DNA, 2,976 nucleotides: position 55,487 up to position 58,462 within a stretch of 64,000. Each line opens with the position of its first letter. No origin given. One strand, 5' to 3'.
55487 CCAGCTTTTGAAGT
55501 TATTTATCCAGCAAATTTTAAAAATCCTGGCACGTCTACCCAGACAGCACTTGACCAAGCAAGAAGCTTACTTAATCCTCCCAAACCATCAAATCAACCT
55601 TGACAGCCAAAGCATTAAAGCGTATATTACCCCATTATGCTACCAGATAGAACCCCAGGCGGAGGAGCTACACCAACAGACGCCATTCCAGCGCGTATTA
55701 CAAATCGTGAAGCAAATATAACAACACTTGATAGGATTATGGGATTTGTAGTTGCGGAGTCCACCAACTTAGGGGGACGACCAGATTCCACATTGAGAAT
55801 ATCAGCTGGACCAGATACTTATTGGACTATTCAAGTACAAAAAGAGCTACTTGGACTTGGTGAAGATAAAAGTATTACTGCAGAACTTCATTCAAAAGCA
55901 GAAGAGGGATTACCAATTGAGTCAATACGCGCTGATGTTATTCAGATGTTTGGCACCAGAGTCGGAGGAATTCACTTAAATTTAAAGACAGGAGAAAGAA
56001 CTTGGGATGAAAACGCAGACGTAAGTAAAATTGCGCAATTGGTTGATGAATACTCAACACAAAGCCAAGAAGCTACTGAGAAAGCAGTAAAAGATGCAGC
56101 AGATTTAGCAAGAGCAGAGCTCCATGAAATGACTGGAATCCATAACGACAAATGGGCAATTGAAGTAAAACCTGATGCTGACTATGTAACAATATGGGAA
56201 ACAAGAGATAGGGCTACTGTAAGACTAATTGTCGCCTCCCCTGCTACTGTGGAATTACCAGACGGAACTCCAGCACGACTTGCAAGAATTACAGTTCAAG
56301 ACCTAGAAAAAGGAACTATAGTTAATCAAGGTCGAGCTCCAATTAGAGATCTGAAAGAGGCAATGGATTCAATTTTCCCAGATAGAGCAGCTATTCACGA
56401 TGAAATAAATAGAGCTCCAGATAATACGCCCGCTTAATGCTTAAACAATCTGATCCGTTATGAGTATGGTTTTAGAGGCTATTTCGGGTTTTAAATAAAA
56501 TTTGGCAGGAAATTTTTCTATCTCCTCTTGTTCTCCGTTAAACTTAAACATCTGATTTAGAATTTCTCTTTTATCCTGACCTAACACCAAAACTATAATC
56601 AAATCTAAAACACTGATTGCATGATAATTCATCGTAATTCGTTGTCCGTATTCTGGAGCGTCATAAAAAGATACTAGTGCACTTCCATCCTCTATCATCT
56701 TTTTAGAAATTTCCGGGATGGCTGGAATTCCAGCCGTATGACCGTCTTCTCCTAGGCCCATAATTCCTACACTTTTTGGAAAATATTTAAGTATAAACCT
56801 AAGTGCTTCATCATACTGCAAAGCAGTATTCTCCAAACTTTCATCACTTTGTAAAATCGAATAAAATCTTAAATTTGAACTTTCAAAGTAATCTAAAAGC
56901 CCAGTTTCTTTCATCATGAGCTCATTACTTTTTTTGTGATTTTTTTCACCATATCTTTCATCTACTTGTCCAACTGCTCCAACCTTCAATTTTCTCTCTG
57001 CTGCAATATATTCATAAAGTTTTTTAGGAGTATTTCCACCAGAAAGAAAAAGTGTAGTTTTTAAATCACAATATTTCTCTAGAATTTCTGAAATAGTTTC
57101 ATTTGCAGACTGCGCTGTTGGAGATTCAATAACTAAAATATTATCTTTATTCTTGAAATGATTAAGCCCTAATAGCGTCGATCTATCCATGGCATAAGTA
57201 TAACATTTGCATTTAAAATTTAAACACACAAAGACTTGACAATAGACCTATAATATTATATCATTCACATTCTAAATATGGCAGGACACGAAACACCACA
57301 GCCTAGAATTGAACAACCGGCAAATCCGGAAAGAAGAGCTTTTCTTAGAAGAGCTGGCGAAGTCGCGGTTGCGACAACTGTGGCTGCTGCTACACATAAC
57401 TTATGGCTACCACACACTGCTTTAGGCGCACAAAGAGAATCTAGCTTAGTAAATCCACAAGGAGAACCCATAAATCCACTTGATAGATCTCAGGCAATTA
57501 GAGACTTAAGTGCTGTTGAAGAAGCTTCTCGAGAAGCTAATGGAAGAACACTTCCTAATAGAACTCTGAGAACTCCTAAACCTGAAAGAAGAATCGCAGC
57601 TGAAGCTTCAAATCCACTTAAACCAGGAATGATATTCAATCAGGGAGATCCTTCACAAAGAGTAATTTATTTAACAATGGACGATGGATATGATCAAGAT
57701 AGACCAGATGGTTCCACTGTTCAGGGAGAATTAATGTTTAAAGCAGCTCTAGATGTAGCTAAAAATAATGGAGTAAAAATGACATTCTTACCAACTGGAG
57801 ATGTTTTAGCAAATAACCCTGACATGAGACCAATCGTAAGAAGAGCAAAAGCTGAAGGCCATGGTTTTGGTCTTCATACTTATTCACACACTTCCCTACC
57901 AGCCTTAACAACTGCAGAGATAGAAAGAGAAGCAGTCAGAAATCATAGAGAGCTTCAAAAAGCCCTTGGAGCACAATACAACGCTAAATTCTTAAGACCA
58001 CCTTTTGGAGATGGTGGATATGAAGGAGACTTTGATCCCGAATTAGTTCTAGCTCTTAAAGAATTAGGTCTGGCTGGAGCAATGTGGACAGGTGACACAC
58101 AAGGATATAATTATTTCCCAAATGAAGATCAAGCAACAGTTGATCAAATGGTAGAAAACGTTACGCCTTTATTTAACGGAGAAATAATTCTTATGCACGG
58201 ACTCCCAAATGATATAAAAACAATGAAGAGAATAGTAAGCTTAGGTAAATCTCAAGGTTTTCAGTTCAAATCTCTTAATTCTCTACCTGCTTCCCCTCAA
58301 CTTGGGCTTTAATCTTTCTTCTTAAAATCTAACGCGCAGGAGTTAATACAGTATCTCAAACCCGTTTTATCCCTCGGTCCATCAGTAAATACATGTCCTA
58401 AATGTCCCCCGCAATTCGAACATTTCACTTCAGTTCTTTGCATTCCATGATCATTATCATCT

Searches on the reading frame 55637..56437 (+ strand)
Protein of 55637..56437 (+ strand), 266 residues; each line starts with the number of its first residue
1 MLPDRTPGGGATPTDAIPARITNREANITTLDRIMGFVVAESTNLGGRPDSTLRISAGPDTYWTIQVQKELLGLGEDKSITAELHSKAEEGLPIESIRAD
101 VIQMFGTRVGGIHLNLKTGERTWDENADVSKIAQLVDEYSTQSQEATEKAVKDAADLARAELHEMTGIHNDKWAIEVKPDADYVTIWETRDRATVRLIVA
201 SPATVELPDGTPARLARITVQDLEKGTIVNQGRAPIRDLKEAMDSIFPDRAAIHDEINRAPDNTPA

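Call 5: search_protein_families(library=pfam, proteins=[window:55637-56437:+], max_evalue=0.1)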
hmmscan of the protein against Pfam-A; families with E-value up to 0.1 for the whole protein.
window:55637-56437:+ (266 aa): 1 family
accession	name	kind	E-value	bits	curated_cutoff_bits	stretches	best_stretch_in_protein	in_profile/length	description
PF03406.18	Phage_fiber_2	-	0.00073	19.5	22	1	132-163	7-40/42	Phage tail fibre repeat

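Call 6: search_protein_families(library=ncbifam, proteins=[window:55637-56437:+], max_evalue=0.1)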
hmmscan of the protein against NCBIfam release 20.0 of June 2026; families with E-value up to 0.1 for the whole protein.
window:55637-56437:+ (266 aa): 1 family
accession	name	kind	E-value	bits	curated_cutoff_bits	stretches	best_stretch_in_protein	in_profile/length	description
TIGR02385.1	RelE_StbE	subfamily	0.075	13.5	27.9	0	127-198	10-79/88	type II toxin-antitoxin system mRNA interferase toxin, RelE/StbE family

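Call 36: find_homologous_proteins(query=window:55637-56437:+)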
Query window:55637-56437:+ (266 aa): 14 proteins with E <= 0.001 among 2091 candidates.
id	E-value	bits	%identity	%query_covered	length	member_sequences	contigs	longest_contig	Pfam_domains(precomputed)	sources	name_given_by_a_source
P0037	5.1e-170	582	100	100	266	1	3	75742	-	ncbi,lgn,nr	ncbi:MAG: hypothetical protein KBD51_02610 [Candidatus Levybacteria bacterium]|nr:hypothetical prote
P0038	2.4e-139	481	87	99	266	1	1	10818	-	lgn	-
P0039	4.9e-137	474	83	100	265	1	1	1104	-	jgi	jgi:hypothetical protein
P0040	1.2e-132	459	82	98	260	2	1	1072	-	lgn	-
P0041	2.4e-128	445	77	100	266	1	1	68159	-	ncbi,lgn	-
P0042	5.0e-121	421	73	100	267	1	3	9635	-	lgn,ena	-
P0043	5.0e-110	385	68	100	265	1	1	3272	-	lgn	-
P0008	9.7e-109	381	68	99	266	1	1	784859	-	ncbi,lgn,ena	-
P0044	2.5e-101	357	67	100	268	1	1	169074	-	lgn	-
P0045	2.7e-101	357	69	98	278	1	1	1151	-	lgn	-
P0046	7.5e-100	352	65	98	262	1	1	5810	-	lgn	-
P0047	5.7e-96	339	64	100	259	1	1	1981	-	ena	-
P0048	1.7e-61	226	51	89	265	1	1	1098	-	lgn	-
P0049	9.2e-55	204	45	93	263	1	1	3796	-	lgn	-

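Call 38: find_encoding_contigs(protein=P0041, flank=10000, max_places=1)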
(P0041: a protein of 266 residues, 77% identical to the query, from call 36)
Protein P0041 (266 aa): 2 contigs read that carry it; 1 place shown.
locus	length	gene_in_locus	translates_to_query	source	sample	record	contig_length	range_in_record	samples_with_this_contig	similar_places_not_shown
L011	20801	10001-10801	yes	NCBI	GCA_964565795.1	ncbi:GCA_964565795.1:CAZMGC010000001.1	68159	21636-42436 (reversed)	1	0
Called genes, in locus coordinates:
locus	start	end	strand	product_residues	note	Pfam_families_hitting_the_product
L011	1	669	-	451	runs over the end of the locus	PF13177:DNA_pol3_delta2, PF00004:AAA, PF07728:AAA_5 (weak), PF13401:AAA_22 (faint)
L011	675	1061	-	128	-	PF02130:YbeY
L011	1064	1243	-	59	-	PF01165:Ribosomal_S21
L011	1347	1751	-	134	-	PF11969:DcpS_C, PF01230:HIT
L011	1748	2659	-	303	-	-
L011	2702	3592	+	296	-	PF01820:Dala_Dala_lig_N (weak), PF07478:Dala_Dala_lig_C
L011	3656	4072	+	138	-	-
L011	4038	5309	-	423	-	PF00587:tRNA-synt_2b, PF03129:HGTP_anticodon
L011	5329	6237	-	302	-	PF01210:NAD_Gly3P_dh_N (weak), PF01408:GFO_IDH_MocA (faint), PF01488:Shikimate_DH (faint), PF03446:NAD_binding_2, PF03807:F420_oxidored, PF00393:6PGD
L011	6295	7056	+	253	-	PF23023:Anti-Pycsar_Apyc1, PF00753:Lactamase_B (weak), PF12706:Lactamase_B_2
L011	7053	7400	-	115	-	PF01588:tRNA_bind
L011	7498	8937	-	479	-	PF00479:G6PD_N, PF02781:G6PD_C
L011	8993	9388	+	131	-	-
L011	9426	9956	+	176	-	-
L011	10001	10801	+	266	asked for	-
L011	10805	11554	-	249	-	PF01182:Glucosamine_iso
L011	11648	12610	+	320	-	PF01522:Polysacc_deac_1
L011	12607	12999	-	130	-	PF01641:SelR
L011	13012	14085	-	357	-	PF02163:Peptidase_M50, PF13180:PDZ_2, PF00595:PDZ (weak), PF17820:PDZ_6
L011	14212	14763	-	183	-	PF01765:RRF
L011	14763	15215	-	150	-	PF25025:EF-Ts_N (weak), PF00889:EF_TS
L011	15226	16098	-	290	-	PF00318:Ribosomal_S2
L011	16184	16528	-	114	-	-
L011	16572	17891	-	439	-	PF00464:SHMT, PF00155:Aminotran_1_2 (weak)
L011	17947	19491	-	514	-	PF00117:GATase, PF07722:Peptidase_C26 (faint), PF00958:GMP_synt_C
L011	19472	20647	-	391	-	PF00478:IMPDH, PF01070:FMN_dh, PF03060:NMO (weak), PF00478:IMPDH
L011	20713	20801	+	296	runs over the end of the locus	-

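Call 39: find_encoding_contigs(protein=P0044, flank=10000, max_places=1)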
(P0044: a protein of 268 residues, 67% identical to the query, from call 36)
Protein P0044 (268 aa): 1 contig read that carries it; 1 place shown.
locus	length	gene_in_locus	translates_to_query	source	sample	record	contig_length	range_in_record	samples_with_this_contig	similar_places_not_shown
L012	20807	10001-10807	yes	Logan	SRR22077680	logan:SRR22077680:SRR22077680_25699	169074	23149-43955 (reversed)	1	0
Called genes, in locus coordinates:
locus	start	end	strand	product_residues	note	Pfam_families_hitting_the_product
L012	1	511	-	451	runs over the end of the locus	PF13177:DNA_pol3_delta2, PF00004:AAA, PF07728:AAA_5 (faint), PF13401:AAA_22 (faint)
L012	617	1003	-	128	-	PF02130:YbeY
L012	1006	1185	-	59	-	PF01165:Ribosomal_S21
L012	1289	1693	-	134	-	PF11969:DcpS_C, PF01230:HIT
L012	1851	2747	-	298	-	-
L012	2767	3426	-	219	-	-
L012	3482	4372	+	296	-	PF01820:Dala_Dala_lig_N (weak), PF07478:Dala_Dala_lig_C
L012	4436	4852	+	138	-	-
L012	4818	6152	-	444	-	PF00587:tRNA-synt_2b, PF03129:HGTP_anticodon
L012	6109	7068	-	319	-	PF01488:Shikimate_DH (weak), PF01210:NAD_Gly3P_dh_N (faint), PF03446:NAD_binding_2, PF03807:F420_oxidored, PF00393:6PGD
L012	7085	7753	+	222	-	PF01966:HD (weak)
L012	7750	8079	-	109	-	PF01588:tRNA_bind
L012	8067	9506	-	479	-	PF00479:G6PD_N, PF02781:G6PD_C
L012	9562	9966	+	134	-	-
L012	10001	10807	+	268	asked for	-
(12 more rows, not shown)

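Call 56: predict_structure(alignment_id=A2)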
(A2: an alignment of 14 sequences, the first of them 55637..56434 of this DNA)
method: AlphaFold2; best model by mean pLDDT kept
length: 266 residues; sequences in the alignment: 14
mean_pLDDT: 76.3   pTM: 0.71
mean pLDDT of the five models: 76.3, 72.2, 64.7, 63.7, 44.3
residues with pLDDT >= 90: 49; 70-90: 145; 50-70: 39; < 50: 33
segments of 3 or more residues with pLDDT < 50: 1-18, 256-266
pLDDT, mean of each block of 10 residues (from residue 1): 34 40 72 86 81 84 86 70 82 80 57 53 73 89 89 89 83 88 92 92 89 91 89 87 83 50 35
secondary structure, 60 per line:
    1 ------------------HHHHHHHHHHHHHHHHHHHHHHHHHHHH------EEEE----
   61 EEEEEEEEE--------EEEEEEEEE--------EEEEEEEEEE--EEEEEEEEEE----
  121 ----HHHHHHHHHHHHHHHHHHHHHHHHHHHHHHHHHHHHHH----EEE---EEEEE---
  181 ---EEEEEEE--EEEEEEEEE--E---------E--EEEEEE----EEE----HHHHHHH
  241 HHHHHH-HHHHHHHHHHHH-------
elements in order: H19-46 E53-56 E61-69 E78-86 E95-104 E107-116 H125-162 E167-169 E173-177 E184-190 E193-201 E217-222 E227-229 H234-246 H248-259

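Call 61: fold_search(model_id=the predicted structure, library=pdb)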
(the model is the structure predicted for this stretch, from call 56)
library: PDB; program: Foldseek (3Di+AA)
matches with E <= 10: 126; with E <= 0.001: 0
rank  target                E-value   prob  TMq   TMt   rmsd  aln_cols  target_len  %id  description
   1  6euh_A                1.1e-01  0.10  0.12  0.10  22.1       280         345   10  The GH43, Beta 1,3 Galactosidase, BT3683 with galactodeoxynojirimycin (released 2018-10-17)
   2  7pb8_P                1.2e-01  0.13  0.15  0.17  18.4       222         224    8  Crystal structure of the CENP-OPQUR complex (released 2022-04-27)
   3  6saz_B                1.7e-01  0.06  0.11  0.12  17.6       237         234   10  Cleaved human fetuin-b in complex with crayfish astacin (released 2019-10-23)
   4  6saz_D                1.8e-01  0.07  0.12  0.13  14.8       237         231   13  Cleaved human fetuin-b in complex with crayfish astacin (released 2019-10-23)
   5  4ghb_A                2.1e-01  0.16  0.12  0.13  17.7       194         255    8  Crystal structure of a porin-like protein (BACUNI_01323) from Bacteroides uniformis ATCC 8492 at 2.32 A resolution (released 2012-08-29)
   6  6eug                  2.1e-01  0.06  0.11  0.09  25.5       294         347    7  The GH43, Beta 1,3 Galactosidase, BT3683 with galactoimidazole (released 2018-10-17)
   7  3d2e_A                4.8e-01  0.15  0.15  0.07  17.8       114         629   11  Crystal structure of a complex of Sse1p and Hsp70, Selenomethionine-labeled crystals (released 2008-06-17)
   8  7qoo_P                6.0e-01  0.05  0.16  0.17  21.8       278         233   11  Structure of the human inner kinetochore CCAN complex (released 2022-06-08)
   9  7ny8_D                7.5e-01  0.08  0.09  0.20  14.4        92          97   12  Affimer K69 - KRAS protein complex (released 2021-07-07)
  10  7ny8_C                7.9e-01  0.07  0.09  0.21  14.0        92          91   13  Affimer K69 - KRAS protein complex (released 2021-07-07)
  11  5g23_A                7.9e-01  0.04  0.11  0.14  21.6       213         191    9  Type IV-like pilin TTHA1219 from Thermus thermophilus (released 2016-09-14)
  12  7wzg_B                8.9e-01  0.08  0.12  0.13  16.1        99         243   15  Cypemycin N-terminal methyltransferase CypM (released 2023-02-22)
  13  7s81_H                8.9e-01  0.06  0.11  0.14  15.5       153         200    8  Structure of human PARP1 domains (Zn1, Zn3, WGR, HD) bound to a DNA double strand break. (released 2022-06-29)
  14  7dsa_A                8.9e-01  0.05  0.10  0.11  19.1       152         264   17  Crystal structure of actin capping protein in complex with V-1 (space group P62) (released 2021-03-03)
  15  7s81_K                9.4e-01  0.06  0.11  0.14  15.5       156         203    8  Structure of human PARP1 domains (Zn1, Zn3, WGR, HD) bound to a DNA double strand break. (released 2022-06-29)
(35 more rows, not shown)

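Call 64: search_protein_families(library=phrogs, proteins=[window:55637-56437:+], max_evalue=0.01)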
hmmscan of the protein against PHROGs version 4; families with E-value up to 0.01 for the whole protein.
window:55637-56437:+ (266 aa): 0 families

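Call 65: search_protein_families(library=padloc, proteins=[window:55637-56437:+], max_evalue=0.01)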
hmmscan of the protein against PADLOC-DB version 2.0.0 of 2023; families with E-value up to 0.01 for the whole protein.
window:55637-56437:+ (266 aa): 0 families

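Call 67: fold_search(model_id=the predicted structure, library=viral)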
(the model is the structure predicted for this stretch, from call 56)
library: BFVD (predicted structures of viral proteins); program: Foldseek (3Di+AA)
matches with E <= 10: 1016; with E <= 0.001: 0
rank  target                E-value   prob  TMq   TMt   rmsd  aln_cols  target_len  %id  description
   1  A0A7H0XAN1            1.5e-03  0.96  0.25  0.19  15.4       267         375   13  (no name in the UniProt tables at hand)
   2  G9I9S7                1.9e-03  0.72  0.17  0.19  16.9       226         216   12  (no name in the UniProt tables at hand)
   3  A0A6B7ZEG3            2.3e-03  0.66  0.16  0.20  17.6       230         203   10  Uncharacterized protein [Klebsiella phage N1M2]
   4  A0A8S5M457            4.5e-03  0.30  0.14  0.14  17.9       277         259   12  Uncharacterized protein [Siphoviridae sp. ctz7e2]
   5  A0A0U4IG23            6.6e-03  0.41  0.17  0.13  21.2       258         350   11  (no name in the UniProt tables at hand)
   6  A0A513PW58            7.0e-03  0.20  0.13  0.12  19.1       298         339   10  Uncharacterized protein [Vibrio phage 2 TSL-2019]
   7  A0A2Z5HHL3            8.8e-03  0.60  0.20  0.23  17.5       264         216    9  (no name in the UniProt tables at hand)
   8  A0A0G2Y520            8.8e-03  0.35  0.16  0.10  21.5       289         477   10  PutativeBTB/POZ domain-containing protein [Acanthamoeba polyphaga mimivirus]
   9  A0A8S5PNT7            1.3e-02  0.44  0.16  0.17  17.3       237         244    9  Uncharacterized protein [Myoviridae sp. ctLjW1]
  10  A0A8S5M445            1.5e-02  0.23  0.14  0.08  21.4       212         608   16  Uncharacterized protein [Siphoviridae sp. ct3b712]
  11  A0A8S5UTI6            1.8e-02  0.97  0.18  0.38  14.2       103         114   16  Uncharacterized protein [Myoviridae sp. ctYA416]
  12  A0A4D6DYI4            2.2e-02  0.28  0.16  0.20  15.3       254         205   10  Uncharacterized protein [Edwardsiella phage pEt-SU]
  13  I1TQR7                2.4e-02  0.18  0.15  0.13  16.3       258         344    8  (no name in the UniProt tables at hand)
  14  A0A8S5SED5            2.4e-02  0.15  0.13  0.12  17.9       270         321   11  CcmE [Myoviridae sp. ct8mY9]
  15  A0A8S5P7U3            3.2e-02  0.20  0.14  0.12  25.8       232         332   10  Fibritin C-terminal region [Podoviridae sp. ctU7u6]
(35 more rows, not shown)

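Call 68: find_encoding_contigs(protein=P0038, flank=10000, max_places=1)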
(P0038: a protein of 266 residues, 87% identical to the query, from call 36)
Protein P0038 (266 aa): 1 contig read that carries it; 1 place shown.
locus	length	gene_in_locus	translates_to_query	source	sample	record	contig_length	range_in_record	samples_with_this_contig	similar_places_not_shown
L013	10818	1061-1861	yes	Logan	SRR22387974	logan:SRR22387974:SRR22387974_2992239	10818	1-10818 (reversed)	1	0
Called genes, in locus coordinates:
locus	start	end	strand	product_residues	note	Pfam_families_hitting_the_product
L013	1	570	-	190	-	?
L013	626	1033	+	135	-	-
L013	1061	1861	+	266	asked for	-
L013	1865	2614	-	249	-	PF01182:Glucosamine_iso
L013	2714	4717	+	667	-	PF01522:Polysacc_deac_1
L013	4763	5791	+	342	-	-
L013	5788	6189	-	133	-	PF01641:SelR, PF24046:At4g08330 (faint)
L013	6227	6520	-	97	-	PF01541:GIY-YIG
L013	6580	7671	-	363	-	PF02163:Peptidase_M50, PF13180:PDZ_2, PF00595:PDZ (weak), PF17820:PDZ_6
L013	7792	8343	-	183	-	PF01765:RRF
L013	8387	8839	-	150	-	PF25025:EF-Ts_N (weak), PF00889:EF_TS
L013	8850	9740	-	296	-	PF00318:Ribosomal_S2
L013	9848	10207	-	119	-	-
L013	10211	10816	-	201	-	?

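Call 79: search_solved_structures(query=A2, max_evalue=1)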
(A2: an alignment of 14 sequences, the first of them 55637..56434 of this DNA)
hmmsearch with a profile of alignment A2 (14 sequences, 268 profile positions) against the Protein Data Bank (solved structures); distinct sequences matched with E-value up to 1: 15.
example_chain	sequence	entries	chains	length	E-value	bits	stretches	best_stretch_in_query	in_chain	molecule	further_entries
5it7_S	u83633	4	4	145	0.0042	19.4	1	52-120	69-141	KLLA0B01562p | Ribosomal protein uS13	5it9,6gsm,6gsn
3j80_S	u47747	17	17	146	0.0043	19.4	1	52-120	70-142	uS13 | KLLA0B01562p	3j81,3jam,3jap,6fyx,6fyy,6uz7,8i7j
7r81_T2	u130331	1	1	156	0.011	18.1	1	57-122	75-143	40S ribosomal protein S18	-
4v4b_AM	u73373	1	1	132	0.016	17.6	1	61-120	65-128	40S ribosomal protein S18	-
4v7h_AM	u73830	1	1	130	0.019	17.3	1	54-119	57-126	40S ribosomal protein S18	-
4u3m_C8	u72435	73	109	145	0.02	17.2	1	61-120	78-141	40S ribosomal protein S18-A | US13 | Small ribosomal subunit protein uS13A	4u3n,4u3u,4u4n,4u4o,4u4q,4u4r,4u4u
3j6x_18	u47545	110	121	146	0.021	17.2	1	62-120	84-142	40S ribosomal protein S18 | 40S ribosomal protein rpS18 (S13p) | 40S ribosomal protein S18-A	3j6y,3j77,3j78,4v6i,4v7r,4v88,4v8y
6woo_SS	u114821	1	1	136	0.029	16.7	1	56-118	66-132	uS13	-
6rxt_Cl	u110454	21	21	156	0.038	16.3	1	62-122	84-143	Putative ribosomal protein | Rps18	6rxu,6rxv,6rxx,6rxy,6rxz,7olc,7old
4v92_BS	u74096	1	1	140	0.063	15.6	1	62-117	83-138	US13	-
9spj_ZJ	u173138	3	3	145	0.069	15.5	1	62-120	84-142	40S ribosomal protein S18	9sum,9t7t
6q8y_H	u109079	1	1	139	0.076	15.3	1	55-117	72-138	40S ribosomal protein S18-A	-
7pzy_T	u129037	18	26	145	0.13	14.6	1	53-120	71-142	Ribosomal 40S subunit protein S18B | 40S ribosomal protein S18-B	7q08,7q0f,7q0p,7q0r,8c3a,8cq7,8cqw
4mkm_A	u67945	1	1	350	0.33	13.2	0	181-213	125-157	Putative surface anchored protein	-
2lc2_A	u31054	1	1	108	0.51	12.6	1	108-142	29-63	AVR3a4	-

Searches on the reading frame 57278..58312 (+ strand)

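Call 18: search_protein_families(library=ncbifam, proteins=[window:57278-58312:+], max_evalue=0.00001)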
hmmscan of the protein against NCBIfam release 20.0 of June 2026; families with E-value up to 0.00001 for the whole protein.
window:57278-58312:+ (344 aa): 7 families
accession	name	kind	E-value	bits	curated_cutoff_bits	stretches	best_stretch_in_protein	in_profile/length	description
TIGR02884.1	spore_pdaA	equivalog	4e-26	92.1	298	1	114-336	23-223/224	delta-lactam-biosynthetic de-N-acetylase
TIGR02764.1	spore_ybaN_pdaB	equivalog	6.2e-17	62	237.4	1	151-335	18-189/191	polysaccharide deacetylase family sporulation protein PdaB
TIGR04243.1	nodulat_NodB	equivalog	1.3e-14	54.1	240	1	128-317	2-166/197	chitooligosaccharide deacetylase NodB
NF045822.1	PgAcgDacpgdA2_Bac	equivalog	6.6e-14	51.9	400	1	127-333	69-258/274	peptidoglycan-N-acetylglucosamine deacetylase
NF045820.1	PgAcgDacpgdA_Strep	equivalog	9.8e-13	47.7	800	1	126-335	266-446/463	peptidoglycan-N-acetylglucosamine deacetylase PgdA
TIGR02873.1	spore_ylxY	hypoth_equivalog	1e-12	47.9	391.5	1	150-334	96-264/268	probable sporulation protein, polysaccharide deacetylase family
NF045821.1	PgAcgDacpgdA1_Bac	equivalog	2.2e-12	46.5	400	1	156-333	105-271/282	peptidoglycan-N-acetylglucosamine deacetylase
